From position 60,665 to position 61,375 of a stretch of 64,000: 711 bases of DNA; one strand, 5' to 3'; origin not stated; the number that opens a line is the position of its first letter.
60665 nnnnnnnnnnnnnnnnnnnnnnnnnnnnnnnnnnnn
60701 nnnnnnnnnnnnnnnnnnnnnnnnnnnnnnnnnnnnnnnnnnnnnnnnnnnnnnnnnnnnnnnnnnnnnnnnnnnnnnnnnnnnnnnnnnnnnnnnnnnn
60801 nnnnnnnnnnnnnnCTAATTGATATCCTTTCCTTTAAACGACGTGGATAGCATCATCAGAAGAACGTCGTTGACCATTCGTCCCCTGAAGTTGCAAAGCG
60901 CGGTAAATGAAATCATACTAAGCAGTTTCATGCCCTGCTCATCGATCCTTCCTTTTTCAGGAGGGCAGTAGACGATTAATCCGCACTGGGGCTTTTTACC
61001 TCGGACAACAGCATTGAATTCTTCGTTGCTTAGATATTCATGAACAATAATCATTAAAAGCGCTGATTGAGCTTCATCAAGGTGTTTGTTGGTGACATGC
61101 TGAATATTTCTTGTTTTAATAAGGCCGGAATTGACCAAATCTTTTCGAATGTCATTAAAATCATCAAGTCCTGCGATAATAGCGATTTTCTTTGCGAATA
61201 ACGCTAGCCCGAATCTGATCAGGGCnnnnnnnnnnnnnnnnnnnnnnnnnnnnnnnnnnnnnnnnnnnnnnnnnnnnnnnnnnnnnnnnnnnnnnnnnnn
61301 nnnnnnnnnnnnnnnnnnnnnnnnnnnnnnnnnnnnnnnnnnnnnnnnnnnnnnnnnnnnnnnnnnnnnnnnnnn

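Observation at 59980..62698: SMODS-AGS-C nucleotidyltransferase operon with 2TM and 1TM proteins instead of a classical CBASS effector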

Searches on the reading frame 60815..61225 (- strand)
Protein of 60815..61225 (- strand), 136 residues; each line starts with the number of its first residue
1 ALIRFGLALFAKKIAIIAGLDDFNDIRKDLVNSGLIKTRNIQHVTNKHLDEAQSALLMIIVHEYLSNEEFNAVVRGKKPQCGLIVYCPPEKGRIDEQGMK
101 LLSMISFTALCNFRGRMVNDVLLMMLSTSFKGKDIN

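Call 58: search_protein_representatives(alignment_id=A2)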
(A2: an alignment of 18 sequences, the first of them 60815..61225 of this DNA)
Query: 18 sequences, 136 profile positions. Proteins with E-value up to 0.001 (for the whole library): 236; up to 1e-10: 161; up to 1e-30: 9. The best 150 are listed.
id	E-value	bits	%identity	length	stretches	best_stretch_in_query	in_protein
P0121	3.9e-63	227.5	-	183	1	1-136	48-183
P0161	1.7e-61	222.3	-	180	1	1-136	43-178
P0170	4.9e-56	204.6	-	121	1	15-135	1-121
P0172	1.8e-55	202.7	-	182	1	1-135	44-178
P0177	2.1e-40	154.0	-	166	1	19-136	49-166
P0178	3.1e-34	134.0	-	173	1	2-136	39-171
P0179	1.3e-32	128.7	-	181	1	2-135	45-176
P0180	8.6e-32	126.1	-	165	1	4-128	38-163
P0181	2.6e-31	124.5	-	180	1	2-135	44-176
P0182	2.2e-30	121.5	-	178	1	2-135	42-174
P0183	3.8e-29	117.5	-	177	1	3-133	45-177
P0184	8.6e-29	116.4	-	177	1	4-133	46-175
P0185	1.5e-28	115.6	-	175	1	3-132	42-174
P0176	2.3e-28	114.9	-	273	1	66-136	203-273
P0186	5.8e-28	113.7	-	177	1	3-135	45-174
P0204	1.6e-22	96.1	-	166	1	2-132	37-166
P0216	3.1e-20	88.6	-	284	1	9-129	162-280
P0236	4.6e-18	81.6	-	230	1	2-135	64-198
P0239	6.8e-18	81.1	-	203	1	4-134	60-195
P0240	7.5e-18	80.9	-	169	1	2-132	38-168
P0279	6.5e-15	71.4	-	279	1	2-133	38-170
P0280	7.4e-15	71.2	-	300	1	13-131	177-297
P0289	4.4e-14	68.7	-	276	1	11-129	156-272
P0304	3.0e-13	66.0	-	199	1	5-132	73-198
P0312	3.2e-12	62.7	-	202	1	3-133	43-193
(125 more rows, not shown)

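Call 60: search_protein_families(library=pfam, proteins=[P0216, P0280, P0289, P0279, P0236, P0239, P0304, P0312], max_evalue=0.01)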
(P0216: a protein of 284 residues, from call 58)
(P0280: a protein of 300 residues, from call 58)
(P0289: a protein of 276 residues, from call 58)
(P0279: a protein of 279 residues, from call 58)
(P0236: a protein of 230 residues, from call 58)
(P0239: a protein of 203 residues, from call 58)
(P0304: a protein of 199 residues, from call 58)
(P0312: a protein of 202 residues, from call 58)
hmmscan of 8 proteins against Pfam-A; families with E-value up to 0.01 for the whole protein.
P0216 (284 aa): 1 family
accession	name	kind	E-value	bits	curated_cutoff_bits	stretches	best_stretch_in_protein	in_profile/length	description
PF00078.32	RVT_1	-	1.1e-15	58.4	29.6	1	51-152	2-106/205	Reverse transcriptase (RNA-dependent DNA polymerase)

P0280 (300 aa): 3 families
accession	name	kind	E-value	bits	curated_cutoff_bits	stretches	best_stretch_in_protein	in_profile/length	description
PF13676.11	TIR_2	-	1.4e-11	45.3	28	1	4-130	1-109/122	TIR domain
PF01582.25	TIR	-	0.0011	19.2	21.3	0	33-91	27-85/179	TIR domain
PF08937.16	ThsB_TIR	-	0.0074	17.1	21.2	0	5-82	1-79/100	Thoeris protein ThsB, TIR-like domain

P0289 (276 aa): 0 families

P0279 (279 aa): 0 families

P0236 (230 aa): 0 families

P0239 (203 aa): 0 families

P0304 (199 aa): 2 families
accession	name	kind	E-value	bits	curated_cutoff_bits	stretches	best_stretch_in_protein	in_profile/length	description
PF25025.1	EF-Ts_N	-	0.00016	22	33.2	1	5-35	15-46/60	Elongation factor Ts, mitochondrial, N-terminal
PF22566.2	UBA_8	-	0.0041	17.3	26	1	7-37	7-37/46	UBA-like domain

P0312 (202 aa): 0 families

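Call 74: predict_structure(alignment_id=A4)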
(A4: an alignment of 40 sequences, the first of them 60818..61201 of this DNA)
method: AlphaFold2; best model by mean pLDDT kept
length: 128 residues; sequences in the alignment: 40
mean_pLDDT: 91.6   pTM: 0.87
mean pLDDT of the five models: 91.6, 91.4, 91.1, 90.6, 89.3
residues with pLDDT >= 90: 105; 70-90: 13; 50-70: 10; < 50: 0
segments of 3 or more residues with pLDDT < 50: none
pLDDT, mean of each block of 10 residues (from residue 1): 86 97 94 96 93 96 95 95 93 95 91 90 63
secondary structure, 60 per line:
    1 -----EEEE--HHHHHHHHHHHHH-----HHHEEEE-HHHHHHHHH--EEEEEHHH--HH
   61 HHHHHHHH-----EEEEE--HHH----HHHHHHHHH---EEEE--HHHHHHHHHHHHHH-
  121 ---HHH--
elements in order: E6-9 H12-24 E33-36 H38-46 E49-53 H59-68 E74-78 H88-96 E100-103 H106-119

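Call 76: fold_search(model_id=the predicted structure, library=pdb)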
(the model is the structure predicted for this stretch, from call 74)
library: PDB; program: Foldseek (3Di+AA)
matches with E <= 10: 1415; with E <= 0.001: 0
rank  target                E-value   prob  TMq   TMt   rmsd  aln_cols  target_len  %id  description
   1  8rpt_A                4.6e-03  1.00  0.52  0.50   4.6       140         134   13  Crystal structure of human DNPH1 mutant- D80A (released 2024-11-20)
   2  9i3q_A                5.9e-03  0.99  0.52  0.53   5.0       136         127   13  Crystal structure of DNPH1 bound by compound 2. (released 2025-11-12)
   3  3eul_A                8.5e-03  1.00  0.63  0.65   3.6       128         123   12  Structure of the signal receiver domain of the putative response regulator NarL from Mycobacterium tuberculosis (released 2008-11-11)
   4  8vc9_B                8.5e-03  1.00  0.63  0.25   3.7       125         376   13  Hybrid response regulator LvrB from Leptospira / phosphorylated REC form (released 2024-12-18)
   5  3eul_B                9.6e-03  1.00  0.63  0.64   3.7       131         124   12  Structure of the signal receiver domain of the putative response regulator NarL from Mycobacterium tuberculosis (released 2008-11-11)
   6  1l5z                  9.6e-03  1.00  0.59  0.53   3.9       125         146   10  CRYSTAL STRUCTURE OF THE E121K SUBSTITUTION OF THE RECEIVER DOMAIN OF SINORHIZOBIUM MELILOTI DCTD (released 2002-10-23)
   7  4dad                  1.0e-02  1.00  0.64  0.62   3.7       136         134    7  Crystal structure of a Putative pilus assembly-related protein (BPSS2195) from Burkholderia pseudomallei K96243 at 2.50  (released 2012-01-25)
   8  1l5y_B                1.0e-02  1.00  0.55  0.48   3.9       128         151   10  CRYSTAL STRUCTURE OF MG2+ / BEF3-BOUND RECEIVER DOMAIN OF SINORHIZOBIUM MELILOTI DCTD (released 2002-10-23)
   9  6li1                  1.2e-02  0.93  0.44  0.18   5.6       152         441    6  Crystal structure of GPR52 ligand free form with flavodoxin fusion (released 2020-02-26)
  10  4kfc_B                1.3e-02  1.00  0.64  0.40   3.6       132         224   14  Crystal structure of a hyperactive mutant of response regulator KdpE complexed to its promoter DNA (released 2014-02-19)
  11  9rpo_B                1.3e-02  0.97  0.49  0.53   5.1       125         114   14  Crystal structure of DNPH1 bound by compound 3 (released 2025-12-24)
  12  7ayc                  1.3e-02  0.89  0.44  0.21   7.7       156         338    9  Crystal Structure of human mitochondrial 2-Enoyl Thioester Reductase (MECR) with single mutation G165Q (released 2022-06-01)
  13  9i9q_A                1.4e-02  0.98  0.50  0.49   4.9       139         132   13  Crystal structure of DNPH1 bound by compound 2. (released 2025-11-12)
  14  9ia6_C                1.4e-02  0.97  0.49  0.49   5.8       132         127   14  Crystal structure of DNPH1 bound by compound 3. (released 2025-11-12)
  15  5fi5_A                1.4e-02  0.91  0.42  0.20   7.1       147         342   12  HETEROYOHIMBINE SYNTHASE THAS1 FROM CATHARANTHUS ROSEUS - APO FORM (released 2016-07-27)
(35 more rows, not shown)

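Call 81: search_protein_families(library=padloc, proteins=[P0280, P0289], max_evalue=0.001)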
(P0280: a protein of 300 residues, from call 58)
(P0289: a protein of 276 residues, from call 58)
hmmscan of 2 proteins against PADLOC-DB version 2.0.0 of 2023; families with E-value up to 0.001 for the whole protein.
P0280 (300 aa): 8 families
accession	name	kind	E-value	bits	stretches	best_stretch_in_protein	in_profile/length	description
PDLC00664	Effector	-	6e-37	125.3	1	177-298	54-173/174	1TM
PDLC01057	C3a59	-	2.3e-34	116.8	1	176-297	48-166/167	trans-membrane (TM)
PDLC03825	spbK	-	5.5e-13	47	1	2-85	149-230/308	-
PDLC03016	TIR-TM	-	1.6e-12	45.9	1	38-192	35-171/293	-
PDLC00419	ThsB1|ThsB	-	7.9e-07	27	1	2-88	28-110/165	TIR-like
PDLC00436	ThsB1|ThsB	-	2.4e-06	25.2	1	3-88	37-118/183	TIR-like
PDLC00423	ThsB1|ThsB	-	0.00012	19.8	1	3-85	37-116/190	TIR-like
PDLC01158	Mem_04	-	0.00021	19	1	229-294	145-207/212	"Membrane protein (2TM at N-terminus and a globular domain) in type III operon, could be a CARF domain diverged beyond r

P0289 (276 aa): 4 families
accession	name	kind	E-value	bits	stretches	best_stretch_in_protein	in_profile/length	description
PDLC00664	Effector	-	7.1e-41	138.1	1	154-273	50-171/174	1TM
PDLC01057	C3a59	-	2.8e-34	116.6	1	156-271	47-163/167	trans-membrane (TM)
PDLC00733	Effector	-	4.8e-07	26.9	1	21-115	260-357/388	TIR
PDLC01158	Mem_04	-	9.7e-06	23.4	1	207-265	145-202/212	"Membrane protein (2TM at N-terminus and a globular domain) in type III operon, could be a CARF domain diverged beyond r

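Call 88: find_encoding_contigs(protein=P0280, flank=6000, max_places=3)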
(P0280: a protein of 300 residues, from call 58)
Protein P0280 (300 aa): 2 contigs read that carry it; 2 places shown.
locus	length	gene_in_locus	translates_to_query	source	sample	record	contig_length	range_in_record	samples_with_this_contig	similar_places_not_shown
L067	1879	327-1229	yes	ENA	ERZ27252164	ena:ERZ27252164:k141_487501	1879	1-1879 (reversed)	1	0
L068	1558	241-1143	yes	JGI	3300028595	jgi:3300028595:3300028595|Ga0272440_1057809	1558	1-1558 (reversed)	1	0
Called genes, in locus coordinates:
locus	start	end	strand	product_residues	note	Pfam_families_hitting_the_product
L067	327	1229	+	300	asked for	PF13676:TIR_2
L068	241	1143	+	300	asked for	PF13676:TIR_2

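Call 89: find_encoding_contigs(protein=P0182, flank=6000, max_places=3)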
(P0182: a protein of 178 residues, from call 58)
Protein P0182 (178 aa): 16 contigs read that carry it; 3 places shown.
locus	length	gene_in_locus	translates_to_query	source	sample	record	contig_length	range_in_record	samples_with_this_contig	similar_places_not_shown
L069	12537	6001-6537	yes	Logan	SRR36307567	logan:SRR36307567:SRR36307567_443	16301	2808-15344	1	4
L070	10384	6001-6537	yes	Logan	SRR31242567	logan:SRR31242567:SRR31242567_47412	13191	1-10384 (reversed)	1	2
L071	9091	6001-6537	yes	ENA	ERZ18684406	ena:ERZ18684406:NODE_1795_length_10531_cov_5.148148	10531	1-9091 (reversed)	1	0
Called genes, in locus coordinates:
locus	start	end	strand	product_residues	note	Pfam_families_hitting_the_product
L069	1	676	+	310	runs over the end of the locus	PF00535:Glycos_transf_2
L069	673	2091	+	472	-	-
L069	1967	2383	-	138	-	-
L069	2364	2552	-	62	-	-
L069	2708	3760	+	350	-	PF18144:SMODS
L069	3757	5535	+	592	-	PF26398:Cap2_linker, PF00899:ThiF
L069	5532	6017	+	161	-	PF14464:Prok-JAB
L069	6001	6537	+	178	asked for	-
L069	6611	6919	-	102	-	-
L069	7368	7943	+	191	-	-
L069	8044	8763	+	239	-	PF20247:DUF6602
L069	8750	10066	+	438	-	PF18144:SMODS, PF18134:AGS_C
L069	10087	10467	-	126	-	-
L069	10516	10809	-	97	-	PF00872:Transposase_mut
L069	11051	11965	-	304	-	-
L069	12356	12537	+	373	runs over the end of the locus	-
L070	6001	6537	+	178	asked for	-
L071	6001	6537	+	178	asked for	-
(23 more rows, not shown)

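Call 91: search_solved_structures(query=L069:2708-3760:+, max_evalue=0.00001, show_alignments=1)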
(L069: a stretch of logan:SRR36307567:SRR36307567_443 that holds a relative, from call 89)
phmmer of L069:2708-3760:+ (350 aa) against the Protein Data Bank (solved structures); distinct sequences matched with E-value up to 0.00001: 13.
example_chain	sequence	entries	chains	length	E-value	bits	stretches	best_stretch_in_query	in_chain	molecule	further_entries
7ljl_A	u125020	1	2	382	7e-80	272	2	162-349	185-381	Cyclic AMP-AMP-GMP synthase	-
7to3_C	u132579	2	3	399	7.6e-80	271.9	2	162-349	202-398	Cyclic AMP-AMP-GMP synthase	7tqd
7d48_A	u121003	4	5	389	8.5e-80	271.7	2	162-349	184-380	Cyclic AMP-AMP-GMP synthase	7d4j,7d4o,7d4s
7d4u_A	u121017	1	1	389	6.8e-78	265.5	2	162-349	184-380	Cyclic AMP-AMP-GMP synthase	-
7ljm_A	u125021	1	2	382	1.2e-75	258.1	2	164-349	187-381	CD-NTase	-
9sa4_A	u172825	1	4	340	2.3e-37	132.2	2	169-330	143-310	CD-NTase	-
9sa5_A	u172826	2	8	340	8.9e-37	130.2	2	169-330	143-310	CD-NTase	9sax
6p8u_A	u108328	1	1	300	6.6e-09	38.6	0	169-324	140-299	Nucleotidyltransferase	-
6p82_A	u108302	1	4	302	7.4e-09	38.4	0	169-324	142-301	Nucleotidyltransferase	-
6p8j_C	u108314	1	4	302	1.3e-07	34.3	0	168-324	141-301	Nucleotidyltransferase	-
8ysn_A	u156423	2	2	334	4.4e-06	29.3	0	20-102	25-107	Nucleotidyltransferase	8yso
8ysd_A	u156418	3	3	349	4.8e-06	29.2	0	20-102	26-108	Nucleotidyltransferase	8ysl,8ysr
8ysc_A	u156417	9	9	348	4.8e-06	29.2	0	20-102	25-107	Nucleotidyltransferase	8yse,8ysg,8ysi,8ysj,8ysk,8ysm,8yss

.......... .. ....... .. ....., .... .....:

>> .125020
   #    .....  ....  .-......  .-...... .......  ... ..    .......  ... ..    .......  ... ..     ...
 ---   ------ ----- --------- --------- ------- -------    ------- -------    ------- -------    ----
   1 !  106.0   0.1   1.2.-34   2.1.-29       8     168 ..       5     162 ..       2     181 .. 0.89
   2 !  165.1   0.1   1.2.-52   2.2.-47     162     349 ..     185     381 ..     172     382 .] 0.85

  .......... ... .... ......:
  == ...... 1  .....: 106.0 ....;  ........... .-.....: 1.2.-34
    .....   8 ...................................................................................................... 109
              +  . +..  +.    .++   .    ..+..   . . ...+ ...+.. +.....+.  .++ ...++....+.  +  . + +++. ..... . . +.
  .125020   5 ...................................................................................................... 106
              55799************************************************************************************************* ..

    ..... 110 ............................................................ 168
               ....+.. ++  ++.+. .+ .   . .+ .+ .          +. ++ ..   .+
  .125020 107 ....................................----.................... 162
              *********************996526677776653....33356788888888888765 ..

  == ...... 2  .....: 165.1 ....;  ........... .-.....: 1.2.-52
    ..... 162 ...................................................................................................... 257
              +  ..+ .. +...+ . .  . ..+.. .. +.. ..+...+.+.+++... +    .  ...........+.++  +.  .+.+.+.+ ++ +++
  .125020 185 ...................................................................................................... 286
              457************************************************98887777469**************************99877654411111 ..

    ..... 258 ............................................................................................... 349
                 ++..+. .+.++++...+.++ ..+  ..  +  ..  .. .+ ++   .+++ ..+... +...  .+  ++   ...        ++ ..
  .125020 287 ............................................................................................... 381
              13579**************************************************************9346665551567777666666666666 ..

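Call 92: find_encoding_contigs(protein=P0204, flank=6000, max_places=2)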
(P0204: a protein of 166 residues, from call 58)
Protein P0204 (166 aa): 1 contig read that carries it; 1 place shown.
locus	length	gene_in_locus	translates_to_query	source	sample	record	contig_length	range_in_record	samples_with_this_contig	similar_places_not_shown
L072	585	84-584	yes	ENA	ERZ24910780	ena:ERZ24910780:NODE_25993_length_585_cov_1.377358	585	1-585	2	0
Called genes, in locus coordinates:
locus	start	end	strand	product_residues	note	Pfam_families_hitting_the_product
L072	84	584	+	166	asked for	?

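Call 93: find_encoding_contigs(protein=P0240, flank=6000, max_places=2)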
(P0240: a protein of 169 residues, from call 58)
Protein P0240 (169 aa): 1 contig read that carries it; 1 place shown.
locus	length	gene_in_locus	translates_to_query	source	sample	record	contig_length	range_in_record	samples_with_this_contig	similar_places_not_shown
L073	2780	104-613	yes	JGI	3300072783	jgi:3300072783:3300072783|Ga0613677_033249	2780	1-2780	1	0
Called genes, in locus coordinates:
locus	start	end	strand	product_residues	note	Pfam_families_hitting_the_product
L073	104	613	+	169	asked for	-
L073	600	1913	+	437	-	PF18134:AGS_C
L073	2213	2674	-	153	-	-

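Call 94: search_protein_families(library=padloc, proteins=[L073:600-1913:+, L069:8750-10066:+, L069:8044-8763:+], max_evalue=0.00001)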
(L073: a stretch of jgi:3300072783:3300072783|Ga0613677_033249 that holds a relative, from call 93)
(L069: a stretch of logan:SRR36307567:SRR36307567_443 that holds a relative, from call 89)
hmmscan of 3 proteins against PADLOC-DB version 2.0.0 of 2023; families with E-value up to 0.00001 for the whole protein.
L073:600-1913:+ (437 aa): 20 families
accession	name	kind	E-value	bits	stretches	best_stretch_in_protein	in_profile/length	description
PDLC00785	Cyclase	-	4.2e-168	558.1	1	1-432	1-442/443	oligonucleotide-cyclase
PDLC00823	Cyclase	-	1.1e-23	82.3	1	10-276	9-241/285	oligonucleotide-cyclase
PDLC00796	Cyclase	-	4.7e-23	80.2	2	347-429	338-427/432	oligonucleotide-cyclase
PDLC00793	Cyclase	-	4.3e-17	60.4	1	328-431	347-460/462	oligonucleotide-cyclase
PDLC00809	Cyclase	-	6.1e-15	53.6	1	42-133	44-138/295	oligonucleotide-cyclase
PDLC00810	Cyclase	-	3e-13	47.9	1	44-205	50-181/335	oligonucleotide-cyclase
PDLC00770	Cyclase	-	1.3e-11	42.1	1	359-427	426-503/509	oligonucleotide-cyclase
PDLC00776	Cyclase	-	1.5e-11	42.3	1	6-226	5-194/287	oligonucleotide-cyclase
PDLC00803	Cyclase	-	9.9e-11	39.8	1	43-288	47-242/253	oligonucleotide-cyclase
PDLC00778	Cyclase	-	1.3e-10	38.7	1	355-430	371-452/455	oligonucleotide-cyclase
PDLC00808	Cyclase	-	2.4e-10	38.2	0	44-129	55-138/325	oligonucleotide-cyclase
PDLC00792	Cyclase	-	9.6e-08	29.7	0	42-131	47-131/236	oligonucleotide-cyclase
PDLC00805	Cyclase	-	3.2e-07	28.1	1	44-253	67-252/314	oligonucleotide-cyclase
PDLC00802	Cyclase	-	5.1e-07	27.2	0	44-69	57-82/332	oligonucleotide-cyclase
PDLC00822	Cyclase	-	7.3e-07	26.8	0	43-127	49-124/375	oligonucleotide-cyclase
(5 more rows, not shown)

L069:8750-10066:+ (438 aa): 38 families (the best 25 are shown)
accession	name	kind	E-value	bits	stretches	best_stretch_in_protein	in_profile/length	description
PDLC00773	Cyclase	-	7.1e-83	276.9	1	5-309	5-317/334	oligonucleotide-cyclase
PDLC00822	Cyclase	-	3.6e-60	202.3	2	131-297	182-353/375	oligonucleotide-cyclase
PDLC00793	Cyclase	-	8.7e-51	171.5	1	1-435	1-460/462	oligonucleotide-cyclase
PDLC00770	Cyclase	-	8.9e-41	138.3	1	188-436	251-508/509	oligonucleotide-cyclase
PDLC00796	Cyclase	-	1e-37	128.5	1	1-430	1-424/432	oligonucleotide-cyclase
PDLC00798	Cyclase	-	4.8e-31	106.4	1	1-298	1-307/344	oligonucleotide-cyclase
PDLC00823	Cyclase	-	7e-30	102.6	1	3-288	5-283/285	oligonucleotide-cyclase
PDLC00809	Cyclase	-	1.6e-27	94.8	1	1-288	2-294/295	oligonucleotide-cyclase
PDLC00810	Cyclase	-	2.7e-26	90.8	1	2-284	3-294/335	oligonucleotide-cyclase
PDLC00778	Cyclase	-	2.5e-23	80.6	1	23-430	33-448/455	oligonucleotide-cyclase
PDLC00785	Cyclase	-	2.7e-23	80.9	1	138-431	167-437/443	oligonucleotide-cyclase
PDLC00824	Cyclase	-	8.6e-22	75.6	1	5-429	13-439/466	oligonucleotide-cyclase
PDLC00787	Cyclase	-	6.3e-21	73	1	1-294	1-308/333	oligonucleotide-cyclase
PDLC00820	Cyclase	-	1e-19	69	1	3-180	3-183/324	oligonucleotide-cyclase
PDLC00774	Cyclase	-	5.8e-19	66.4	1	3-295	4-294/316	oligonucleotide-cyclase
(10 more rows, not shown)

L069:8044-8763:+ (239 aa): 3 families
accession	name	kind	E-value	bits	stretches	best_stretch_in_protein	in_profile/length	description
PDLC00745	Effector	-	1.3e-74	249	1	2-224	6-239/244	Endonuclease (NucC)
PDLC01051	NucC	-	6.4e-46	155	1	3-224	14-238/243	NucC nuclease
PDLC01495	PD_DExK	-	2e-35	119.2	1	2-122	2-123/123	"CAS-I,CAS-II,CAS-III,CAS-IV,CAS-V,CAS-VI; associated"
